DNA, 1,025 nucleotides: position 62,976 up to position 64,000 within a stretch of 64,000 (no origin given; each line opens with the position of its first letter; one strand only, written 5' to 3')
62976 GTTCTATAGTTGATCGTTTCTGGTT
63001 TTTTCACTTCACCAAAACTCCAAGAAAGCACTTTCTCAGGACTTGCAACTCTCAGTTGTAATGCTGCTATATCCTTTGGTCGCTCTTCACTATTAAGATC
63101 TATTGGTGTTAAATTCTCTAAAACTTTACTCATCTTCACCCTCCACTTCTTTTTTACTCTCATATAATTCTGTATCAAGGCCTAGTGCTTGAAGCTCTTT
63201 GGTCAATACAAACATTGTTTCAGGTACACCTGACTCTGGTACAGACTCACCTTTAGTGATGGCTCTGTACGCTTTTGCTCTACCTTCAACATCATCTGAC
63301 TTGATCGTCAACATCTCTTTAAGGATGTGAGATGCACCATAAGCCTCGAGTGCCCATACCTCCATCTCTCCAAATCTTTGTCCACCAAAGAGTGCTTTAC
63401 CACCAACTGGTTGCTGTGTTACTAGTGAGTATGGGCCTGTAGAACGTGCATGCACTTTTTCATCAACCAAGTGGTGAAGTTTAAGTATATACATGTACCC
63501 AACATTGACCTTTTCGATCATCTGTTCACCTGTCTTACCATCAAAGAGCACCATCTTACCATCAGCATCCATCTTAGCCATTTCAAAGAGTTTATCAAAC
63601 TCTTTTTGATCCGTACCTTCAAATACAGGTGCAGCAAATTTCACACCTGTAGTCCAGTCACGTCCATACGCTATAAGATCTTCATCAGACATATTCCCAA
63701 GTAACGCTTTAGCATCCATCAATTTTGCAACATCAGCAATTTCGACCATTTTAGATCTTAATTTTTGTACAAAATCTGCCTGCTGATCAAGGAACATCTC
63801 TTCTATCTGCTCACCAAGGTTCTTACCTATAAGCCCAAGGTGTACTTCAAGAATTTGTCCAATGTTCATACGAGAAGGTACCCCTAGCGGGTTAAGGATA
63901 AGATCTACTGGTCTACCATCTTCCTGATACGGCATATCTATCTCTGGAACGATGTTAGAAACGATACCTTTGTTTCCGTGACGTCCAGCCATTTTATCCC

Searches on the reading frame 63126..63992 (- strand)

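Call 76: search_protein_families(library=pfam, proteins=[window:63126-63992:-], max_evalue=0.000001)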
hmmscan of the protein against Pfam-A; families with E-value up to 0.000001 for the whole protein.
window:63126-63992:- (288 aa): 2 families
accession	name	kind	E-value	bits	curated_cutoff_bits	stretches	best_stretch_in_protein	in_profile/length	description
PF00562.33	RNA_pol_Rpb2_6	-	5e-61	207.3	23.4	1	1-200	227-372/373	RNA polymerase Rpb2, domain 6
PF04560.25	RNA_pol_Rpb2_7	-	7.9e-27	93.9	32.1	1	203-277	1-85/87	RNA polymerase Rpb2, domain 7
